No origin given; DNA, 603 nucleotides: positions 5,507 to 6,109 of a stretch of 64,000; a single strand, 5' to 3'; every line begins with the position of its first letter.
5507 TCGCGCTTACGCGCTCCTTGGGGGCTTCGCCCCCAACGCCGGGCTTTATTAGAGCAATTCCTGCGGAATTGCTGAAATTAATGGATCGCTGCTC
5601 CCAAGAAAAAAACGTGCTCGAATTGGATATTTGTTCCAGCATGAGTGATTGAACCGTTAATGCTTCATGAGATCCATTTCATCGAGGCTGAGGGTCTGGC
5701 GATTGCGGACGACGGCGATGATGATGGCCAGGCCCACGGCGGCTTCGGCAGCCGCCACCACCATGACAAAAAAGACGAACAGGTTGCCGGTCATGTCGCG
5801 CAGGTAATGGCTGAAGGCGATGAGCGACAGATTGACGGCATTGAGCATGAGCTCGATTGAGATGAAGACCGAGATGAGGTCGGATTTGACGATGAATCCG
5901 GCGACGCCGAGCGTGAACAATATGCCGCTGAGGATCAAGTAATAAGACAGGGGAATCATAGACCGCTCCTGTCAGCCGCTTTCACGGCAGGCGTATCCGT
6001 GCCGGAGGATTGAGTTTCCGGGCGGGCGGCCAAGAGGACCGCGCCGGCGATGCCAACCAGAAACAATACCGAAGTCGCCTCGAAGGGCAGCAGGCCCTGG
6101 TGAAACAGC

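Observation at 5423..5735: Exact 83-bp duplication of the nuoK 3' end brackets a 147-bp foreign-looking insert inside the nuo operon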

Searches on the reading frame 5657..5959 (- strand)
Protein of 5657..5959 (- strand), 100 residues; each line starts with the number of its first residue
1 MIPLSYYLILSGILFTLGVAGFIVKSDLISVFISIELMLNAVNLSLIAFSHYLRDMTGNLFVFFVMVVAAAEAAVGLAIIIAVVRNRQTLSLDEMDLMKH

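Call 8: find_encoding_contigs(protein=window:5657-5959:-, flank=3000, max_places=10)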
Protein window:5657-5959:- (100 aa): 22 contigs read that carry it; 10 places shown.
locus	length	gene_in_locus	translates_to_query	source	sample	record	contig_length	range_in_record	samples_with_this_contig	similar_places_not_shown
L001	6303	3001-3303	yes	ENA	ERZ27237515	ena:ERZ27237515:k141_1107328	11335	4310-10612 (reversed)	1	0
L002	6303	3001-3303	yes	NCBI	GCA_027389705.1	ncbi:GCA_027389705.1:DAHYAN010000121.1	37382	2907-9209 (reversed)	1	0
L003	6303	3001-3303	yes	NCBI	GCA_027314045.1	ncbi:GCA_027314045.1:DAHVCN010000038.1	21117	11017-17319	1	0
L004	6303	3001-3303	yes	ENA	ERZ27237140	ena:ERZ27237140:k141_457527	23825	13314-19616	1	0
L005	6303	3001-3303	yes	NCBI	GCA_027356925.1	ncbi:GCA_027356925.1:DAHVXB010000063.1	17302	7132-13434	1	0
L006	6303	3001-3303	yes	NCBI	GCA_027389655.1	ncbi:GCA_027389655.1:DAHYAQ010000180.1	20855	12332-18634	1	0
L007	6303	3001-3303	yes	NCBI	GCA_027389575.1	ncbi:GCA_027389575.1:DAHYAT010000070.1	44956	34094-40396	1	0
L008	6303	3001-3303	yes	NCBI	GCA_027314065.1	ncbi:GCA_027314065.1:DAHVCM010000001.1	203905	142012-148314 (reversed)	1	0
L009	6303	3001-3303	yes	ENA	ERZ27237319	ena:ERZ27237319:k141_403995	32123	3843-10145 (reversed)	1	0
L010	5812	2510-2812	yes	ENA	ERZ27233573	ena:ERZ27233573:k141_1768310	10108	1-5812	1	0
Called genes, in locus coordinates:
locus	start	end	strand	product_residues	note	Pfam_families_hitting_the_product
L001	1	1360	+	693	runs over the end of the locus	?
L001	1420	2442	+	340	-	PF00146:NADHdh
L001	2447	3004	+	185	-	PF00499:Oxidored_q3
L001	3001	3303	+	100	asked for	PF00420:Oxidored_q2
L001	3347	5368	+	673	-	PF00662:Proton_antipo_N, PF00361:Proton_antipo_M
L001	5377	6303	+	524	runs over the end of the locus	PF00361:Proton_antipo_M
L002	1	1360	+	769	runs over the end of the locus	PF13510:Fer2_4, PF10588:NADH-G_4Fe-4S_3, PF00037:Fer4 (faint), PF22117:Fer4_Nqo3, PF04879:Molybdop_Fe4S4, PF00384:Molybdopterin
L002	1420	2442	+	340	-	PF00146:NADHdh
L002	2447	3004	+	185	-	PF00499:Oxidored_q3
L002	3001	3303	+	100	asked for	PF00420:Oxidored_q2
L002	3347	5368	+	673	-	PF00662:Proton_antipo_N, PF00361:Proton_antipo_M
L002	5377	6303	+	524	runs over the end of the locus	PF00361:Proton_antipo_M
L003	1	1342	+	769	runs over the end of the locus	PF13510:Fer2_4, PF10588:NADH-G_4Fe-4S_3, PF00037:Fer4 (faint), PF22117:Fer4_Nqo3, PF04879:Molybdop_Fe4S4, PF00384:Molybdopterin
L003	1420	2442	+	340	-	PF00146:NADHdh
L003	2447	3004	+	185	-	PF00499:Oxidored_q3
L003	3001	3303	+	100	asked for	PF00420:Oxidored_q2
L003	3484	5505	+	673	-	PF00662:Proton_antipo_N, PF00361:Proton_antipo_M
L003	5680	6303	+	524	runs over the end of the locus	PF00361:Proton_antipo_M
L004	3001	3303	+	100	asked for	PF00420:Oxidored_q2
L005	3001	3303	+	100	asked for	PF00420:Oxidored_q2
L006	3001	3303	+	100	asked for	PF00420:Oxidored_q2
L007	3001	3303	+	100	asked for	PF00420:Oxidored_q2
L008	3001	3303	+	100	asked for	PF00420:Oxidored_q2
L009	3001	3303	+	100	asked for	PF00420:Oxidored_q2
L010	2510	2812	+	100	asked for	PF00420:Oxidored_q2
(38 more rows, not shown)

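Call 28: find_related_loci(query=window:5657-5959:-, collection=genome_contigs, flank=3000)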
Query window:5657-5959:- (100 aa) in genome_contigs; peptide patterns used: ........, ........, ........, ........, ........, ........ (x = any residue, [..] = any of these).
600 stretches matched a pattern (row limit reached: there are more); 593 encode a relative of the query (tblastn E <= 1e-3); the best 80 are kept; 80 distinct loci.
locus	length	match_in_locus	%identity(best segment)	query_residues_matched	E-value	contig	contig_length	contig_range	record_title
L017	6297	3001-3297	61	1-99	2e-38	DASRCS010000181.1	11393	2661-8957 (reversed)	MAG TPA_asm: Pyrinomonadaceae bacterium isolate SMAG_U9959 k141_331880, whole genome shotgun sequence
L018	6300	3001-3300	62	1-99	3e-37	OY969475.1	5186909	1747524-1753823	MAG: Pyrinomonadaceae bacterium isolate MFD01916.bin.c.1 genome assembly, chromosome: 1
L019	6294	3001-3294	60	2-99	3e-37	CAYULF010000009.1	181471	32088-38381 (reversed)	MAG TPA_asm: uncultured Hyphomicrobiales bacterium isolate SRP334346_co1_107 genome assembly, contig: NODE_107_length_18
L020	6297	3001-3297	61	2-100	5e-37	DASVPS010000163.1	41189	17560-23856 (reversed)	MAG TPA_asm: Pyrinomonadaceae bacterium isolate SMAG_U3185 k141_120855, whole genome shotgun sequence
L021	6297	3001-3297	61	1-99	2e-36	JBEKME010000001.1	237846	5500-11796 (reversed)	MAG: Terriglobia bacterium isolate SPRUCE 387 SPRUCE_387_1, whole genome shotgun sequence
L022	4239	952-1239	59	2-97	9e-35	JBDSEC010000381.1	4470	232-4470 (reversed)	MAG: Pyrinomonadaceae bacterium isolate cluster1_bin.196 k127_8183876, whole genome shotgun sequence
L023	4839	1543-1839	57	2-100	1e-33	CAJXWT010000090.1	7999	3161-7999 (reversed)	MAG TPA_asm: uncultured Candidatus Marinimicrobia bacterium isolate SRR3965592_bin.3_MetaBAT_v2.12.1_MAG genome assembly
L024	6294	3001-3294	60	3-100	4e-33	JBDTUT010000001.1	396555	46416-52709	MAG: Acidobacteriota bacterium isolate cluster3_bin.50 NODE_8_length_396555_cov_16.912721, whole genome shotgun sequence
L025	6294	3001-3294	52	2-99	5e-33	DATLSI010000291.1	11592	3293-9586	MAG TPA_asm: Ktedonobacteraceae bacterium isolate SMAG_U13926 k141_1097825, whole genome shotgun sequence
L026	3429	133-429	57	2-100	4e-33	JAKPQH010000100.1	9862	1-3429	MAG: bacterium isolate JPNA_maxbin.176 k141_24930, whole genome shotgun sequence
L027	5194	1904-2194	61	4-100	3e-33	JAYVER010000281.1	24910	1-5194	MAG: Chloracidobacterium sp. isolate GL35_DN_metabinner_6 GL35_DN_metabinner_6_280, whole genome shotgun sequence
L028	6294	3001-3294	51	2-99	6e-33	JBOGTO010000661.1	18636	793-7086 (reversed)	MAG: Ktedonobacteraceae bacterium isolate TC-B4_metabat2.bin.17 k127_16112, whole genome shotgun sequence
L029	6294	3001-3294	65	2-99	1e-32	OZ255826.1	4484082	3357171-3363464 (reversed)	MAG: Edaphobacter sp. isolate ade6558b-797b-4b21-8e1a-9b780b73e61b genome assembly, chromosome: 1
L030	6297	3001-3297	54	1-99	8e-33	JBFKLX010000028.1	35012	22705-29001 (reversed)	MAG: Acidobacteriota bacterium isolate Mix_sand22.2022.08.D.24 k141_342112_length_35012_cov_12.2848, whole genome shotgu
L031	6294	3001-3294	66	2-99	1e-32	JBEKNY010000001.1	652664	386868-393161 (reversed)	MAG: Terracidiphilus sp. isolate SPRUCE 428 SPRUCE_428_1, whole genome shotgun sequence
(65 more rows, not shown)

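Call 47: list_cluster_members(proteins=[window:5657-5959:-, window:3362-5383:-])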
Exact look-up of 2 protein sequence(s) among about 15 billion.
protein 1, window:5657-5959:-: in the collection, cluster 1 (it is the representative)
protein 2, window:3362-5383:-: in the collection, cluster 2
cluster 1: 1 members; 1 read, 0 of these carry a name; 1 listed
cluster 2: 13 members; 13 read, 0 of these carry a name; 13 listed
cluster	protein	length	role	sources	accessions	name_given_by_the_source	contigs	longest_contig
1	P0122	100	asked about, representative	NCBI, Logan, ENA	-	-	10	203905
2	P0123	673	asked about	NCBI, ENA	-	-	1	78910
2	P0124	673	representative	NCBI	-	-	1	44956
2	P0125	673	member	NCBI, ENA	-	-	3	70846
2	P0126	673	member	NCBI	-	-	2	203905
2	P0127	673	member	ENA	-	-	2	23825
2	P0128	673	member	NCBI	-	-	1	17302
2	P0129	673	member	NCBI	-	-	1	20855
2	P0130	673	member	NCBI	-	-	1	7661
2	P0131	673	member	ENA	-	-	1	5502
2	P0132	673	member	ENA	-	-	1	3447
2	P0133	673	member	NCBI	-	-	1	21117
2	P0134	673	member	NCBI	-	-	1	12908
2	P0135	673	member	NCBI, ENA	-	-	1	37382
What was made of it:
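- The structure is internal to long contigs, up to 45 kb in the fetched loci, and the window's own contig is probably 78.9 kb (call 47, unverified).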

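Call 58: find_encoding_contigs(protein=P0125, flank=1500, max_places=5)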
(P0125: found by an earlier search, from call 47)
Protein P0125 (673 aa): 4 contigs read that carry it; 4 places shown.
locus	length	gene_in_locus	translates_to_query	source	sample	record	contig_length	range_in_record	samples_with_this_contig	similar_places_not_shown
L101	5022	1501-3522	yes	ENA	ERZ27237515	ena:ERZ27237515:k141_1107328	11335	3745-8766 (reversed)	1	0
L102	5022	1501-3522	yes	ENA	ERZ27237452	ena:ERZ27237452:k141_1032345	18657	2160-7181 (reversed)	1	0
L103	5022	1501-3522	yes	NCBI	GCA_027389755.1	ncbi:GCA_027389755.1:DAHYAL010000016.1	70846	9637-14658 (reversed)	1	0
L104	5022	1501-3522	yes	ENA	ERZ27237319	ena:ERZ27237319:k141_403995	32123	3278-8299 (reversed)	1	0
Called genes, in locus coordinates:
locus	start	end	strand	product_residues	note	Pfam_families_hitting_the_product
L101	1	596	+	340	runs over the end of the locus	PF00146:NADHdh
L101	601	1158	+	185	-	PF00499:Oxidored_q3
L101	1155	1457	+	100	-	PF00420:Oxidored_q2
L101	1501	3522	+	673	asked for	PF00662:Proton_antipo_N, PF00361:Proton_antipo_M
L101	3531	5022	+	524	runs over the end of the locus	PF00361:Proton_antipo_M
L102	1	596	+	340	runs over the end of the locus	PF00146:NADHdh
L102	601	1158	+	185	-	PF00499:Oxidored_q3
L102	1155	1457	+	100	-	PF00420:Oxidored_q2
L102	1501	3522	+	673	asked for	PF00662:Proton_antipo_N, PF00361:Proton_antipo_M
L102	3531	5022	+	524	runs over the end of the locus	PF00361:Proton_antipo_M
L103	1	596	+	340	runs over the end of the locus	PF00146:NADHdh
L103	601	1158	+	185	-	PF00499:Oxidored_q3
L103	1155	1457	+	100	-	PF00420:Oxidored_q2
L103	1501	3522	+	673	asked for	PF00662:Proton_antipo_N, PF00361:Proton_antipo_M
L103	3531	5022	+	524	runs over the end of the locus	PF00361:Proton_antipo_M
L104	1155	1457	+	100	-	PF00420:Oxidored_q2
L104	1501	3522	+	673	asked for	PF00662:Proton_antipo_N, PF00361:Proton_antipo_M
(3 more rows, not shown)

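Call 59: find_encoding_contigs(protein=P0134, flank=1500, max_places=4)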
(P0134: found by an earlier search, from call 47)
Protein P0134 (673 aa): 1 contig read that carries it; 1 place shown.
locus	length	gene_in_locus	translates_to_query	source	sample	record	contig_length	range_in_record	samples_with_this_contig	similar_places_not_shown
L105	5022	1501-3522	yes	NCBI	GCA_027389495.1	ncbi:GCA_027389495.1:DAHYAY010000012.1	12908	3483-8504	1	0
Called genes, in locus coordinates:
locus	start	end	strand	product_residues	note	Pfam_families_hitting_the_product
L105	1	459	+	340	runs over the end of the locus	PF00146:NADHdh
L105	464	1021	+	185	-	PF00499:Oxidored_q3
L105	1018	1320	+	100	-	PF00420:Oxidored_q2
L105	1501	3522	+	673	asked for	PF00662:Proton_antipo_N, PF00361:Proton_antipo_M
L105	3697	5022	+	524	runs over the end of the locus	PF00361:Proton_antipo_M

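Call 60: find_encoding_contigs(protein=P0130, flank=1500, max_places=4)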
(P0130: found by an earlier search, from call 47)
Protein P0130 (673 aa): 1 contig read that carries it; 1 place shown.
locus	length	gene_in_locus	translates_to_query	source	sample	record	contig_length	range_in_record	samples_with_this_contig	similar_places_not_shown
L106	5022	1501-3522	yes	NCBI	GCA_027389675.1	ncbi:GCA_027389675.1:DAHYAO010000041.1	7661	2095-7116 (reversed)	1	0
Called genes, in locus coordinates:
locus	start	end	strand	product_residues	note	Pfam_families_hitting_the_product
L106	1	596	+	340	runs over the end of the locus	PF00146:NADHdh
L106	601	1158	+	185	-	PF00499:Oxidored_q3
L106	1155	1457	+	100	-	PF00420:Oxidored_q2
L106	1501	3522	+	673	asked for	PF00662:Proton_antipo_N, PF00361:Proton_antipo_M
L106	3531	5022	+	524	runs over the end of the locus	PF00361:Proton_antipo_M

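Call 64: find_related_loci(query=window:5657-5959:-, collection=viral_contigs, flank=4000)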
Query window:5657-5959:- (100 aa) in viral_contigs; peptide patterns used: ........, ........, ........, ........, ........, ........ (x = any residue, [..] = any of these).
182 stretches matched a pattern, but none encodes a relative of the query by tblastn (E <= 1e-3).

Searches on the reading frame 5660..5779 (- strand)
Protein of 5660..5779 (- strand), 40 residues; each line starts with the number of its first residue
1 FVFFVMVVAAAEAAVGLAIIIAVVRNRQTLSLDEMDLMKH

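Call 40: find_homologous_proteins(query=window:5660-5779:-, max_evalue=1)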
Query seq(40 aa) (40 aa): 550 proteins with E <= 1 among 554 candidates; the best 120 are listed.
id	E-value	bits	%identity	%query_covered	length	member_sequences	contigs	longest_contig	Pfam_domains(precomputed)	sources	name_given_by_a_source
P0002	6.0e-11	57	85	98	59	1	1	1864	PF00420.30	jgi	jgi:NADH-quinone oxidoreductase subunit K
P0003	6.1e-11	57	85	98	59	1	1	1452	PF00420.30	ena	-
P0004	8.1e-11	57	80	100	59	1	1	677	PF00420.30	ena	-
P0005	1.1e-10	56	82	98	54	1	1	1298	PF00420.30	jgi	jgi:NADH-quinone oxidoreductase subunit K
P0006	1.2e-10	56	85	98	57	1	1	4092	PF00420.30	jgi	jgi:NADH-quinone oxidoreductase subunit K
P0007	1.7e-10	56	79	98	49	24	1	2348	PF00420.30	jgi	jgi:NADH-quinone oxidoreductase subunit K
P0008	2.7e-10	55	79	98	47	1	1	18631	PF00420.30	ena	-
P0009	3.9e-10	54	79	98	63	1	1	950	PF00420.30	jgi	jgi:NADH-quinone oxidoreductase subunit K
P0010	4.0e-10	54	76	83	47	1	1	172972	PF00420.30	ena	-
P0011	5.6e-10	54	79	98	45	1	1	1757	PF00420.30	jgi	jgi:NADH-quinone oxidoreductase subunit K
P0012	5.6e-10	54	76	83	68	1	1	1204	PF00420.30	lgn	-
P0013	5.6e-10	54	75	100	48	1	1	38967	PF00420.30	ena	-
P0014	6.1e-10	54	75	100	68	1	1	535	PF00420.30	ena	-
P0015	6.4e-10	54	75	100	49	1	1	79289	PF00420.30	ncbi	-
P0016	7.0e-10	54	78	100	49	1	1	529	PF00420.30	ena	-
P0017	7.4e-10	54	82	98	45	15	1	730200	PF00420.30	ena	-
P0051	2.5e-9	52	73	83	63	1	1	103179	PF00420.30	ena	-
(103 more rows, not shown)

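Call 41: find_encoding_contigs(protein=P0017, flank=2500, max_places=3)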
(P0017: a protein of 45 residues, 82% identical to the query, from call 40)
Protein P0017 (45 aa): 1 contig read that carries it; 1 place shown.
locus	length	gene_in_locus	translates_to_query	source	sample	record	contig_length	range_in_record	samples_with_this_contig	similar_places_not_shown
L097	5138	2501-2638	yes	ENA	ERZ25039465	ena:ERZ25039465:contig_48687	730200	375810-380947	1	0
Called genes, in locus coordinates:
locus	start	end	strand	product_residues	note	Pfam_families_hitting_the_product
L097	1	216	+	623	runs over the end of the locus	PF00111:Fer2 (weak), PF13510:Fer2_4, PF10588:NADH-G_4Fe-4S_3, PF22117:Fer4_Nqo3, PF04879:Molybdop_Fe4S4 (weak), PF00384:Molybdopterin (weak)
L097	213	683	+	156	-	-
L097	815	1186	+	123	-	PF00146:NADHdh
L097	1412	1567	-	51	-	-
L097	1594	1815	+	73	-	PF00146:NADHdh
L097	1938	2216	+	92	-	PF00499:Oxidored_q3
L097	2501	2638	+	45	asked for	PF00420:Oxidored_q2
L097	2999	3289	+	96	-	PF00361:Proton_antipo_M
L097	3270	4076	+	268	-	PF00361:Proton_antipo_M (weak)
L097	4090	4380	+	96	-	-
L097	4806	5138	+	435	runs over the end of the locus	PF00361:Proton_antipo_M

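Call 42: find_encoding_contigs(protein=P0010, flank=2500, max_places=3)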
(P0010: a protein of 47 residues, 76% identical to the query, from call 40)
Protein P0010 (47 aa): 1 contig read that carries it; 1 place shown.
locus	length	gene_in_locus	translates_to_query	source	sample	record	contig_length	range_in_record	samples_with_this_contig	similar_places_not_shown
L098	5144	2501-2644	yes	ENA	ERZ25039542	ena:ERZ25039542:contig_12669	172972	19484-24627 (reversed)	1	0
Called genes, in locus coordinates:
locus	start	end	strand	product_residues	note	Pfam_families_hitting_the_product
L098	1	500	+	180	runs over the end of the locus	PF00384:Molybdopterin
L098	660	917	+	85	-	PF00146:NADHdh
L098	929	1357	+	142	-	PF00146:NADHdh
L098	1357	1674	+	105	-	PF00146:NADHdh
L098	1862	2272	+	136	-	PF00499:Oxidored_q3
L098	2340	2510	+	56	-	PF00420:Oxidored_q2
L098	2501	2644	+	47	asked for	PF00420:Oxidored_q2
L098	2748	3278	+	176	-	PF00662:Proton_antipo_N, PF00361:Proton_antipo_M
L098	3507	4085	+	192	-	PF00361:Proton_antipo_M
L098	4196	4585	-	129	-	-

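Call 43: find_encoding_contigs(protein=P0051, flank=2500, max_places=3)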
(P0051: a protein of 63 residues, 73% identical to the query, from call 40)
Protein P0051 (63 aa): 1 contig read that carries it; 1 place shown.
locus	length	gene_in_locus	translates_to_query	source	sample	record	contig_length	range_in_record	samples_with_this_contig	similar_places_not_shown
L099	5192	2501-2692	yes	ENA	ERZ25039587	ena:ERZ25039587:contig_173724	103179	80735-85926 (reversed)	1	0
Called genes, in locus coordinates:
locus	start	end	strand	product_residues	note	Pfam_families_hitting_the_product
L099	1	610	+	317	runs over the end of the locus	PF00384:Molybdopterin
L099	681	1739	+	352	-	PF00146:NADHdh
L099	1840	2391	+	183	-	PF00499:Oxidored_q3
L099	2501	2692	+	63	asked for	PF00420:Oxidored_q2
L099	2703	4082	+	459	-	PF00662:Proton_antipo_N, PF00361:Proton_antipo_M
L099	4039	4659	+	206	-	PF01010:Proton_antipo_C (faint)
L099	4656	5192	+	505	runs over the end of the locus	PF01059:Oxidored_q5_N (weak), PF00361:Proton_antipo_M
